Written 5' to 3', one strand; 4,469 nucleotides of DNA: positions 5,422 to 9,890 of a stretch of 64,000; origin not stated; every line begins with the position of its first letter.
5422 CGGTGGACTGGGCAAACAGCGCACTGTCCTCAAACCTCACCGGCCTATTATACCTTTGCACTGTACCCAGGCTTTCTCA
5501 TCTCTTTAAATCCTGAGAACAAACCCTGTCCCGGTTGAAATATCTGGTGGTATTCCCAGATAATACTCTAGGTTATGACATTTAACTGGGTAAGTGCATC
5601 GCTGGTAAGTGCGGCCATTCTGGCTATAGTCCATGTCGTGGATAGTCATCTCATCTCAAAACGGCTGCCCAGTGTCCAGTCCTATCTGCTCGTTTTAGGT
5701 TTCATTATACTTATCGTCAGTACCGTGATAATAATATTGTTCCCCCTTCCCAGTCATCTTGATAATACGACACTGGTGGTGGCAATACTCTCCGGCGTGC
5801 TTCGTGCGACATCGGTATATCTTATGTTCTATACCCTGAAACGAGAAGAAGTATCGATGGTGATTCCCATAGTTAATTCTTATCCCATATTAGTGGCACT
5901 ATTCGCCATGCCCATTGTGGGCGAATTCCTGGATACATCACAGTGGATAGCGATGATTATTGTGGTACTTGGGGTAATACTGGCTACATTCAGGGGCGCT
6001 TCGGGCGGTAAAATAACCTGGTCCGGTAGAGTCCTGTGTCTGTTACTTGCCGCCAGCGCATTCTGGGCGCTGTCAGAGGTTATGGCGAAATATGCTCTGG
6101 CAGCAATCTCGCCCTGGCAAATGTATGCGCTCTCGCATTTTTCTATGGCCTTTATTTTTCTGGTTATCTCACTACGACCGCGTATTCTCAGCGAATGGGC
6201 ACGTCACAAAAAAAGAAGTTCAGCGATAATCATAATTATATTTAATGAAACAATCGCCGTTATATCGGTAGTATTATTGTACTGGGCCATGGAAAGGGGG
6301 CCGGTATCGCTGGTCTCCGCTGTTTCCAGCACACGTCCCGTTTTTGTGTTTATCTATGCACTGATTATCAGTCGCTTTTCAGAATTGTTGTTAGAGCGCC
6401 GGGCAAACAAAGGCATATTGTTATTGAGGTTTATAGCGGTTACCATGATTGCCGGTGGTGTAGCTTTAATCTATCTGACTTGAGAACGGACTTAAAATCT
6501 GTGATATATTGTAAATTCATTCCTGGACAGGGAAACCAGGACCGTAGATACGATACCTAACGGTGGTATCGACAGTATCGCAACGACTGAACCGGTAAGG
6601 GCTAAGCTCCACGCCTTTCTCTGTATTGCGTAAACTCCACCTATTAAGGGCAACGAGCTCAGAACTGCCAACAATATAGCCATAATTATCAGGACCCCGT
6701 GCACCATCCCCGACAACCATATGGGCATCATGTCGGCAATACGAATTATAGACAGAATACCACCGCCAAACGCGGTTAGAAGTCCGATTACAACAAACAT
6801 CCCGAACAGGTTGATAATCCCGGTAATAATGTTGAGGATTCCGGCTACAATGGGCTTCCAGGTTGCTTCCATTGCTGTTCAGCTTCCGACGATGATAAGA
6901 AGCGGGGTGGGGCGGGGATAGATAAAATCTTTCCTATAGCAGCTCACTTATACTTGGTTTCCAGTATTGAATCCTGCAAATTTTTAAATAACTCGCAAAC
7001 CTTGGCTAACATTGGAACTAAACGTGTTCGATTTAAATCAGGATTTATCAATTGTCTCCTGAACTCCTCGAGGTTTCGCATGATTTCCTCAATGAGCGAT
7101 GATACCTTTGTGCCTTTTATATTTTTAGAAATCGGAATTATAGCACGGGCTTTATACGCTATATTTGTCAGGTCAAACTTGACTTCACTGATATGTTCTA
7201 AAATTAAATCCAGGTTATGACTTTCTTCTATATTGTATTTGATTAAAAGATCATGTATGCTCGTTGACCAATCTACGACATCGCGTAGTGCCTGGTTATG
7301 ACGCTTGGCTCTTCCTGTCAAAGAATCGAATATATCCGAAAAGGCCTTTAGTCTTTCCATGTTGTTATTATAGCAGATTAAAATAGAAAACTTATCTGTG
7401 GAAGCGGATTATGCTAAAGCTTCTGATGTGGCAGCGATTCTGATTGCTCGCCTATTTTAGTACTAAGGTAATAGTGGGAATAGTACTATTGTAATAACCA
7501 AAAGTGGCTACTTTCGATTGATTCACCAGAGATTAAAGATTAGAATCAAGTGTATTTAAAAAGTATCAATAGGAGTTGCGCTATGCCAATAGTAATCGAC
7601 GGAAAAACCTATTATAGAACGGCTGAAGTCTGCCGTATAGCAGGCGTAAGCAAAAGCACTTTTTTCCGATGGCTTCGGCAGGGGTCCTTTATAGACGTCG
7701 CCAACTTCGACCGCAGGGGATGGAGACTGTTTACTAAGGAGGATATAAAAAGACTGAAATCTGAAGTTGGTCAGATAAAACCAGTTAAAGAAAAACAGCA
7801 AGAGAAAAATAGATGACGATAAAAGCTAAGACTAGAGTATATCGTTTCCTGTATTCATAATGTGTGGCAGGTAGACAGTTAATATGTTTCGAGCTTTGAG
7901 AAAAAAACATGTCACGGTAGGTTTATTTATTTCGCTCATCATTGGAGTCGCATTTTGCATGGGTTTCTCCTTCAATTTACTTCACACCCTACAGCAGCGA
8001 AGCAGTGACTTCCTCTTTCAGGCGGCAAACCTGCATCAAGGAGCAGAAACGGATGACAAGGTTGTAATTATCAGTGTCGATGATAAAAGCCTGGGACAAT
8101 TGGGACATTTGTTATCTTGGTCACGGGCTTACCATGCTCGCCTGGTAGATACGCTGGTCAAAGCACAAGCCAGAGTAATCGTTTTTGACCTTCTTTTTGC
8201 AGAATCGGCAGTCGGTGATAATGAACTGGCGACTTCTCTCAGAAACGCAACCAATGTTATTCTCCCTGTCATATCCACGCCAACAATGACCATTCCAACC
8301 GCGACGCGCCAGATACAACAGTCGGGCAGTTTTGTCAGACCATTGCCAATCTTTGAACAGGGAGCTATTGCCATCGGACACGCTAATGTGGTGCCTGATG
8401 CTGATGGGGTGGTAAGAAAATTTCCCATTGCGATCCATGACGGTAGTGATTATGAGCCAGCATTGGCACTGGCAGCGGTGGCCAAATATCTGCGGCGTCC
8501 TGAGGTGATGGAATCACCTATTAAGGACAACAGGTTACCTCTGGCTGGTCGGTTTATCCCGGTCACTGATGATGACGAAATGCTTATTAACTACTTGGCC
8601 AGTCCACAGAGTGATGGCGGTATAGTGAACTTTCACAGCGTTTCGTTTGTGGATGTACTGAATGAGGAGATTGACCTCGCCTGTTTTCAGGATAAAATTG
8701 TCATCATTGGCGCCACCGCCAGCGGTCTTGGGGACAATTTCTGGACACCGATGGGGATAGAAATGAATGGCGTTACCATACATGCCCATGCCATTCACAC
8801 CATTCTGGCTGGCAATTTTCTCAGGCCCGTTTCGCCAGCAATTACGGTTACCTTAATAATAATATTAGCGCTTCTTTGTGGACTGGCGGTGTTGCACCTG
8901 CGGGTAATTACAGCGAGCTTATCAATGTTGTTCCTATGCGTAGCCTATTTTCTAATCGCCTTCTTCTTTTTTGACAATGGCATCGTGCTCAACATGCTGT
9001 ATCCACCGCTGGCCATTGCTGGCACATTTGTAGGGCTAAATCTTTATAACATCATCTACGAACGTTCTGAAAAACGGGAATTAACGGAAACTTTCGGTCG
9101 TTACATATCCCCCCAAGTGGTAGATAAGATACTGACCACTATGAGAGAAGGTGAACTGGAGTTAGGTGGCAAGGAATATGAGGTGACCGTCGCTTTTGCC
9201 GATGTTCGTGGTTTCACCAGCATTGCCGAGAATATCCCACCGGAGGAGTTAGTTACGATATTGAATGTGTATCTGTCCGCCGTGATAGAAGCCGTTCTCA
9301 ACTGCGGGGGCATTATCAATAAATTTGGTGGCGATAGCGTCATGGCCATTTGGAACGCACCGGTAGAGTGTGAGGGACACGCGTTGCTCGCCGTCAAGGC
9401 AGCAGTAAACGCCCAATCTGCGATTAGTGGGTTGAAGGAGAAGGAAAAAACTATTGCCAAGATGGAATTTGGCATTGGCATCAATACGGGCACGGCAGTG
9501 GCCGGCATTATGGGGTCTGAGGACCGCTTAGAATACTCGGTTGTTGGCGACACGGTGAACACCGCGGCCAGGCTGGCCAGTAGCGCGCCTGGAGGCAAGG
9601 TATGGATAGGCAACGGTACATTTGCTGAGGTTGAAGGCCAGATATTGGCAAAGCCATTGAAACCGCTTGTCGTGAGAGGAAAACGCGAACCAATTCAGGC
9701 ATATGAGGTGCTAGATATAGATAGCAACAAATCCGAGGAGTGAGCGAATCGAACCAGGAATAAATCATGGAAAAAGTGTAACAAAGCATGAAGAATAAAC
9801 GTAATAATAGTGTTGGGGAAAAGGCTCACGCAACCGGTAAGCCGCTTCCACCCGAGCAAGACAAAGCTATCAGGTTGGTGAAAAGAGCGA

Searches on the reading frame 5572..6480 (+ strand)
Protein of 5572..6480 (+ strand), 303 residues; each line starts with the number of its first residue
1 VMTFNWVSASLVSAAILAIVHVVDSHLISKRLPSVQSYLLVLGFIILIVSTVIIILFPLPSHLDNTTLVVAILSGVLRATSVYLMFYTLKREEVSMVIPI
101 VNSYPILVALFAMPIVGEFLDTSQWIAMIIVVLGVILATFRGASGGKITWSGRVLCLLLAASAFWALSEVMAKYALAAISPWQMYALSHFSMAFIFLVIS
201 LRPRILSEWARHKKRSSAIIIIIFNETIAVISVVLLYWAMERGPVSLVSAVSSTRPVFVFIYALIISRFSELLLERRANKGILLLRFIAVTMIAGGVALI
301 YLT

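Call 84: search_protein_families(library=pfam, max_evalue=0.00001, proteins=[window:5572-6480:+])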
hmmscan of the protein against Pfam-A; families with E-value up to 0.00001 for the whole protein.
window:5572-6480:+ (303 aa): 1 family
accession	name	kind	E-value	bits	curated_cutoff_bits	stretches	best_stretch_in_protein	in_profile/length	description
PF00892.27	EamA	-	1.7e-21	77.4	28.2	2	6-139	3-134/135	EamA-like transporter family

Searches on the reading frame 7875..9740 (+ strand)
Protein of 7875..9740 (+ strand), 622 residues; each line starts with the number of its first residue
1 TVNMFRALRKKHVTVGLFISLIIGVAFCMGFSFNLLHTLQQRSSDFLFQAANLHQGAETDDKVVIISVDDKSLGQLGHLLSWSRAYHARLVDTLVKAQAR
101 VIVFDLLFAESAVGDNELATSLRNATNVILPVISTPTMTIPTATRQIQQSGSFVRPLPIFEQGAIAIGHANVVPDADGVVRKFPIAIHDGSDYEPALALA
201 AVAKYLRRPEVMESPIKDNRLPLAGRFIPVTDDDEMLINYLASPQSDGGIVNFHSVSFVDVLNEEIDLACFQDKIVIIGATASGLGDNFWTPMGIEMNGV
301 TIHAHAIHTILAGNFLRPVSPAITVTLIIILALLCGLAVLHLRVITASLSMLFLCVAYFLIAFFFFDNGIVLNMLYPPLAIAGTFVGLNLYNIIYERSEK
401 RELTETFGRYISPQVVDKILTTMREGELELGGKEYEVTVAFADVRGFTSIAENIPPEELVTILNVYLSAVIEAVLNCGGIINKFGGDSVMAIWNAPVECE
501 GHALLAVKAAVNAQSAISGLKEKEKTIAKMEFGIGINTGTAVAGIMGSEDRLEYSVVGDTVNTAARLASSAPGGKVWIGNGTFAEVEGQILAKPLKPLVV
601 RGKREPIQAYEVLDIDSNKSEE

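Call 84: search_protein_families(library=pfam, max_evalue=0.00001, proteins=[window:7875-9740:+])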
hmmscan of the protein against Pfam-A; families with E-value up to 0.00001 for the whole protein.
window:7875-9740:+ (622 aa): 2 families
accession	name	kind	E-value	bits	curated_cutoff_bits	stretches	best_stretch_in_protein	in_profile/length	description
PF05226.16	CHASE2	-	4.9e-58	197.1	26.3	1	23-337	2-256/257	CHASE2 domain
PF00211.25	Guanylate_cyc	-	8.3e-20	71.6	21.9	1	436-605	8-175/183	Adenylate and Guanylate cyclase catalytic domain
